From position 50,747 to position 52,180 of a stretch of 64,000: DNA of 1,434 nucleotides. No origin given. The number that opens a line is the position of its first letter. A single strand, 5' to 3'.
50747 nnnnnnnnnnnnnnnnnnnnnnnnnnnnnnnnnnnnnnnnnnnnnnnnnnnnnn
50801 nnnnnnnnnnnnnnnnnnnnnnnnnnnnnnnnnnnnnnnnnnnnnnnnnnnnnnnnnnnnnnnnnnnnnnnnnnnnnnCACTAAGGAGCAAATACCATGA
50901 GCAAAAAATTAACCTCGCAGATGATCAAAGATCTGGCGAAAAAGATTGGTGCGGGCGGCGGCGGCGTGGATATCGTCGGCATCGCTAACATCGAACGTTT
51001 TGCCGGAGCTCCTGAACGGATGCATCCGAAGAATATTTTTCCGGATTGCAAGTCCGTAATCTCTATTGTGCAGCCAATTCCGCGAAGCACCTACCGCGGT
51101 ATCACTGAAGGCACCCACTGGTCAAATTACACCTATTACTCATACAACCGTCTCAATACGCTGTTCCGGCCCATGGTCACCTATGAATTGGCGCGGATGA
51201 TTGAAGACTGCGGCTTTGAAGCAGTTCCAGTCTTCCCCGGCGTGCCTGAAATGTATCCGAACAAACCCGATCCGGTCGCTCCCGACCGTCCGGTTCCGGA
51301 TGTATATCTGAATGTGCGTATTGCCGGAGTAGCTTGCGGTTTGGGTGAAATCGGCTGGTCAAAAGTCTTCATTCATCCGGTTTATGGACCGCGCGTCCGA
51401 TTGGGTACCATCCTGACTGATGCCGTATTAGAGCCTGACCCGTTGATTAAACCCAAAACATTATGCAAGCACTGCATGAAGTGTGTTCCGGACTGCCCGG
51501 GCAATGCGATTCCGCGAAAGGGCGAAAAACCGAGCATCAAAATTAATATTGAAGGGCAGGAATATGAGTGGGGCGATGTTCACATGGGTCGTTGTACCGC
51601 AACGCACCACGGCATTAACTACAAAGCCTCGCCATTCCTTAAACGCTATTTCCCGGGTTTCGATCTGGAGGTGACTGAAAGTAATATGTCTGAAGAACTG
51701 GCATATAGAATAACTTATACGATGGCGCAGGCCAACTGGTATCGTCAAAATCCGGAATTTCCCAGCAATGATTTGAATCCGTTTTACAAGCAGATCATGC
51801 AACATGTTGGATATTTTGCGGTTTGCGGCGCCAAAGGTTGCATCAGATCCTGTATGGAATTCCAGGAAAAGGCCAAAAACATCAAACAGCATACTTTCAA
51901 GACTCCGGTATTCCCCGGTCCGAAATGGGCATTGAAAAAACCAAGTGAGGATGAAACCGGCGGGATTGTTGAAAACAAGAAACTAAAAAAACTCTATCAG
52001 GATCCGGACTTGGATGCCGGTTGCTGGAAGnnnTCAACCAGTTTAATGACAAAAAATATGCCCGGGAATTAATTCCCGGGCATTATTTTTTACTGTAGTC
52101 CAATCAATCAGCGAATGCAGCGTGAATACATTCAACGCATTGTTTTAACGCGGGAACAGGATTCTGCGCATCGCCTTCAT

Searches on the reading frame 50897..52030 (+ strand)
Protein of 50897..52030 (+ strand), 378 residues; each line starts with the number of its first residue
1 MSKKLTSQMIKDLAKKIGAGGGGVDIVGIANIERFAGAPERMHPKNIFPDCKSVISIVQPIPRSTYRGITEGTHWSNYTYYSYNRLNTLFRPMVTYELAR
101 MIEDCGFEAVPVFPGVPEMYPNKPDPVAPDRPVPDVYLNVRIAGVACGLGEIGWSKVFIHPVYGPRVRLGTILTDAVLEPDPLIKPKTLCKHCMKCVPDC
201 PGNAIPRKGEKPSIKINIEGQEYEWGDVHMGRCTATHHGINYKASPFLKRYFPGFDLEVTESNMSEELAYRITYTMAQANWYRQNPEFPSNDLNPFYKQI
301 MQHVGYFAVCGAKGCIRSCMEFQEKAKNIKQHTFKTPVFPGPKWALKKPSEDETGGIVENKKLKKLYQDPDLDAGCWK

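Call 31: search_protein_families(library=pfam, proteins=[window:50897-52030:+], max_evalue=0.001)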
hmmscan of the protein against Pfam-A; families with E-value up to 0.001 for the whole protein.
window:50897-52030:+ (378 aa): 0 families

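Call 37: search_protein_families(library=ncbifam, proteins=[window:50897-52030:+], max_evalue=0.01)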
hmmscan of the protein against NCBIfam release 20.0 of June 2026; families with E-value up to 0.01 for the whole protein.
window:50897-52030:+ (378 aa): 3 families
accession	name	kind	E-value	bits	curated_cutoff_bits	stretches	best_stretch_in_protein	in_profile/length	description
TIGR02486.1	RDH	subfamily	1.1e-11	45.2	160.35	1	143-216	156-232/314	reductive dehalogenase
TIGR00276.1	TIGR00276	equivalog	4.1e-08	32.6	200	1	146-208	139-199/337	tRNA epoxyqueuosine(34) reductase QueG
TIGR02700.1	flavo_MJ0208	hypoth_equivalog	0.0029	16.9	251.35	1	186-215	146-175/234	dihydromethanopterin reductase (acceptor)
